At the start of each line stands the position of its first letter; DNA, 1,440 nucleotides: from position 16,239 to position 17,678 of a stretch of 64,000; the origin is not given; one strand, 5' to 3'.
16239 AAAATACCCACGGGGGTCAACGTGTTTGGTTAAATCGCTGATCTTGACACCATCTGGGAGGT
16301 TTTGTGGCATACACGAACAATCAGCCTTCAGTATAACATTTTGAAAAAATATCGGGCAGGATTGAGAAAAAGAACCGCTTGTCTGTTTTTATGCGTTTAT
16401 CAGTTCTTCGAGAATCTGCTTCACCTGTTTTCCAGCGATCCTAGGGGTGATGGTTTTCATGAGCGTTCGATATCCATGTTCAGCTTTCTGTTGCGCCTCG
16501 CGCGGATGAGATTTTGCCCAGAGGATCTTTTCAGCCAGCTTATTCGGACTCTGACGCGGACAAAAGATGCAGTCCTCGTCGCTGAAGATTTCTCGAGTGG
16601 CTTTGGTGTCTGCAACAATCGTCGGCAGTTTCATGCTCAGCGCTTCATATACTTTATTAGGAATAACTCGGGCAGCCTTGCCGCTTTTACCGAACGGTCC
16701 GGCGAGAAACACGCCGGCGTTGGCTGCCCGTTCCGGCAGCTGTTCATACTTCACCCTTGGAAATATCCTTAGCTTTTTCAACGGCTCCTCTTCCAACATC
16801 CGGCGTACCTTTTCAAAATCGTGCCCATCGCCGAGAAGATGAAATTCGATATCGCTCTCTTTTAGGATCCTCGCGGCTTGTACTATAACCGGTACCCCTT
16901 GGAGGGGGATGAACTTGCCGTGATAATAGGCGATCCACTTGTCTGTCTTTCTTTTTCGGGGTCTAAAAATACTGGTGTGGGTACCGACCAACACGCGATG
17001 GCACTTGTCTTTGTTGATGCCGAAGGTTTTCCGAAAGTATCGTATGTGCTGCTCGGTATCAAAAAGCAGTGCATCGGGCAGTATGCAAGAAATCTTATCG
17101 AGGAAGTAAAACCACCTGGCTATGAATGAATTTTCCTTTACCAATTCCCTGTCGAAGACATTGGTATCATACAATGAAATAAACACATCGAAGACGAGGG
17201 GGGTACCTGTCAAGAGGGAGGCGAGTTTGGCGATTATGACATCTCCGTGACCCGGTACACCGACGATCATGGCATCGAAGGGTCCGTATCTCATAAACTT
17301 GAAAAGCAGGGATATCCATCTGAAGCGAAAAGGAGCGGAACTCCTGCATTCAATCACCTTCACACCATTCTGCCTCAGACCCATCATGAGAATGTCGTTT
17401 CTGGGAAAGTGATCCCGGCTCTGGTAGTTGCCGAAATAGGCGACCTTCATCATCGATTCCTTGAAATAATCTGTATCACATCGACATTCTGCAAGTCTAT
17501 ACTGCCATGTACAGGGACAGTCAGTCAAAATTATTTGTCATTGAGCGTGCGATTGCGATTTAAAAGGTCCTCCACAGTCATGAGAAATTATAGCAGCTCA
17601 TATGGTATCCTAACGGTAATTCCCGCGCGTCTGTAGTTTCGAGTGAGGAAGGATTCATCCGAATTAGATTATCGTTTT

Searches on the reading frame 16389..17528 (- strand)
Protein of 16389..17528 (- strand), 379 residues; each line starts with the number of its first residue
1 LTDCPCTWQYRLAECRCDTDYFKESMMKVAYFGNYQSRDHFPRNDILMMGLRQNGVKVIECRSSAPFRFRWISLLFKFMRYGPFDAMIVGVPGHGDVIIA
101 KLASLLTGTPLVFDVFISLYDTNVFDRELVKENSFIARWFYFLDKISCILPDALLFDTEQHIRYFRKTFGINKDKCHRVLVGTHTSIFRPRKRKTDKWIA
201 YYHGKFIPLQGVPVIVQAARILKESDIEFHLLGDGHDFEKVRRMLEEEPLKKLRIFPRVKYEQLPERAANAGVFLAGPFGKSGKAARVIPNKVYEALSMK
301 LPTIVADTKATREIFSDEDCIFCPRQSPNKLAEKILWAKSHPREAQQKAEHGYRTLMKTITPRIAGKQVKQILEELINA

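Call 82: search_protein_families(library=pfam, proteins=[window:16389-17528:-], max_evalue=0.00001)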
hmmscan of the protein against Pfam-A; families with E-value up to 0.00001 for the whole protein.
window:16389-17528:- (379 aa): 3 families
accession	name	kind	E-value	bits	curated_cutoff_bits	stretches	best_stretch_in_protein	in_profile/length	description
PF00534.26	Glycos_transf_1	-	2.4e-15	57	26.4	1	188-351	6-168/172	Glycosyl transferases group 1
PF13692.12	Glyco_trans_1_4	-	1.6e-12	48.3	27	1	202-337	6-138/142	Glycosyl transferases group 1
PF13524.12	Glyco_trans_1_2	-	1.8e-07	31.6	25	1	223-359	10-132/144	Glycosyl transferase-like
